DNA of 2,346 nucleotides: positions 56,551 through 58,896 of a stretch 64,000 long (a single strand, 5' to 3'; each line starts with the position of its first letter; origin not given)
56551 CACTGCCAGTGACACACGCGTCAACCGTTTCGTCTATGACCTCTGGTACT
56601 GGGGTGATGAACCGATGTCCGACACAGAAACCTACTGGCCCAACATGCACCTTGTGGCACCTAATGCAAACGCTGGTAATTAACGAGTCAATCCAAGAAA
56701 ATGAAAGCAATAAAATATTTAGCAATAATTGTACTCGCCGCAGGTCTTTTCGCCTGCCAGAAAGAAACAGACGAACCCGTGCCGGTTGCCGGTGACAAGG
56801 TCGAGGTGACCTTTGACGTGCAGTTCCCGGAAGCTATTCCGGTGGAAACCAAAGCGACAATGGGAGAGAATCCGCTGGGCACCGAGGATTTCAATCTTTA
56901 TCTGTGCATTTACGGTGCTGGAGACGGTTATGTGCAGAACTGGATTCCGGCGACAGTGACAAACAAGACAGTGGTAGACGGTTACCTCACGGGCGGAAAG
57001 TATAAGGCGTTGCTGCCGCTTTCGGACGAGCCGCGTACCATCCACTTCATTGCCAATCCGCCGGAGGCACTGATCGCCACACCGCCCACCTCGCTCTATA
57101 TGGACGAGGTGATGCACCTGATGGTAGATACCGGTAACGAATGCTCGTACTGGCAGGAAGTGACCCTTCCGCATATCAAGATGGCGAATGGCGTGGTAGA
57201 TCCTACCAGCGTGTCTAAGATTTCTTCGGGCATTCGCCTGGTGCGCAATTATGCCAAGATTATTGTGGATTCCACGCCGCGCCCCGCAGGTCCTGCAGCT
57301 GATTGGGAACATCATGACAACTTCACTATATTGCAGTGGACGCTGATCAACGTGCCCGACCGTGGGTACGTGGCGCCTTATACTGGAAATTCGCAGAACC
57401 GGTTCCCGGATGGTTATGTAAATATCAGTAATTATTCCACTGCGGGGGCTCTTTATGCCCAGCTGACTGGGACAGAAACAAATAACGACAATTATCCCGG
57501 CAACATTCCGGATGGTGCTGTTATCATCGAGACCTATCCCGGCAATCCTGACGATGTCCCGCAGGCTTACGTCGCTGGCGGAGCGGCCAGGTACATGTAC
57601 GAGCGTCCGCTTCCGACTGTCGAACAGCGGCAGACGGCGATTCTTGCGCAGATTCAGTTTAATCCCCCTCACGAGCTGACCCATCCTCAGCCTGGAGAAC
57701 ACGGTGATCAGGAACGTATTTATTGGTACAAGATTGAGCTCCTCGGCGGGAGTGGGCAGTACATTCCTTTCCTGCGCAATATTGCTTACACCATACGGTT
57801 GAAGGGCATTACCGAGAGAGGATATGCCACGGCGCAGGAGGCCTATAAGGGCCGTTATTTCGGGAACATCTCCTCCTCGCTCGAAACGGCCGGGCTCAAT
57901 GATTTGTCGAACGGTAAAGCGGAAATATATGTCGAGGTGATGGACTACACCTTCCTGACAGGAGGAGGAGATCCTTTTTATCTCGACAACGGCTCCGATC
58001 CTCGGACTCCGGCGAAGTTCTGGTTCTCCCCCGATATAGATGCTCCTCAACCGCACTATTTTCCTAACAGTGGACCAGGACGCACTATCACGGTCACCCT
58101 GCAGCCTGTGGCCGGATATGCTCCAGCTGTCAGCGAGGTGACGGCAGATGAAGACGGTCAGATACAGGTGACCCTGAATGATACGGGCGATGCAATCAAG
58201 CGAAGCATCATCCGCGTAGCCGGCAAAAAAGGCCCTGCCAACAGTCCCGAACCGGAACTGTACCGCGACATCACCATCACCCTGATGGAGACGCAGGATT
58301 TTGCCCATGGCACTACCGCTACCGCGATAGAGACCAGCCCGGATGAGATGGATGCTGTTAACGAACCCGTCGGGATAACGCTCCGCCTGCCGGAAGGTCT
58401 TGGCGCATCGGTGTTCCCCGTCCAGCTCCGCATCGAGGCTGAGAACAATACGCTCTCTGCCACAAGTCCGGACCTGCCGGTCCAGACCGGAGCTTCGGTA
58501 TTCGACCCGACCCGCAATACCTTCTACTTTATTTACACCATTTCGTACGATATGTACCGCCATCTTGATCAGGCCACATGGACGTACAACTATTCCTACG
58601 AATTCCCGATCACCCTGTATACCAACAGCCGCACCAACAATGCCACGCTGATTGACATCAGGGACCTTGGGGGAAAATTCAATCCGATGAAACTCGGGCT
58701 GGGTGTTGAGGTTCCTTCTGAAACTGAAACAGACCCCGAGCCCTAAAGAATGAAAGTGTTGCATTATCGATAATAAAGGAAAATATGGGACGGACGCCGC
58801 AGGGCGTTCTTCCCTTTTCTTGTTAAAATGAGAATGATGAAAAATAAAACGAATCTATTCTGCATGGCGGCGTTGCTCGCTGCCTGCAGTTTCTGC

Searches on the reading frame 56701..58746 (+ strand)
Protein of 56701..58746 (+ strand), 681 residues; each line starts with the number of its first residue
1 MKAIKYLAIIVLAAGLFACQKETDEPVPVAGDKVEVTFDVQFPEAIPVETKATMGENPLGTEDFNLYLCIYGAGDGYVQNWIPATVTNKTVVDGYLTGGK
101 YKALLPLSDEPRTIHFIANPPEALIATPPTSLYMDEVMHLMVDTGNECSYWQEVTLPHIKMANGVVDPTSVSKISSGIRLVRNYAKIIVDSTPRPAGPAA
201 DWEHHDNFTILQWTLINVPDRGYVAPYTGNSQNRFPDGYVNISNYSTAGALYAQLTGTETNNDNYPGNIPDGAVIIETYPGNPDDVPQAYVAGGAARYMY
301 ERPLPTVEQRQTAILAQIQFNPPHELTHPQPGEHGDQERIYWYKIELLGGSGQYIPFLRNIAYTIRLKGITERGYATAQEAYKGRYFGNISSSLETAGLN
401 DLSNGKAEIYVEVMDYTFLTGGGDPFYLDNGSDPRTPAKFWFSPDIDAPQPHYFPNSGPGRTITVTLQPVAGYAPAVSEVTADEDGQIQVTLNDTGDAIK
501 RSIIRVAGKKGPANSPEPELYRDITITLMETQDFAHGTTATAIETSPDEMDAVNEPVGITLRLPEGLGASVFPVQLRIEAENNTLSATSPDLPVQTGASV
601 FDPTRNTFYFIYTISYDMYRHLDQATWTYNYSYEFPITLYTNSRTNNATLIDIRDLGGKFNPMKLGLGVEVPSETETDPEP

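Call 6: search_protein_families(library=pfam, proteins=[window:56701-58746:+], max_evalue=0.01)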
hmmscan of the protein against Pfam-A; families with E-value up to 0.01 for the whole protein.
window:56701-58746:+ (681 aa): 0 families

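Call 54: search_protein_families(library=ncbifam, proteins=[window:56701-58746:+], max_evalue=0.01)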
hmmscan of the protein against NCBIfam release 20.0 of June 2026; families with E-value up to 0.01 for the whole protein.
window:56701-58746:+ (681 aa): 1 family
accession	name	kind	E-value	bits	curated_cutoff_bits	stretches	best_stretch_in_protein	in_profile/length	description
NF038041.1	fim_Mfa1_fam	subfamily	8.1e-05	22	130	1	5-267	4-290/495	Mfa1 family fimbria major subunit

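Call 69: search_protein_families(library=pfam, proteins=[window:56701-58746:+], max_evalue=5)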
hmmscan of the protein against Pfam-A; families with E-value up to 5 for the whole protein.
window:56701-58746:+ (681 aa): 0 families
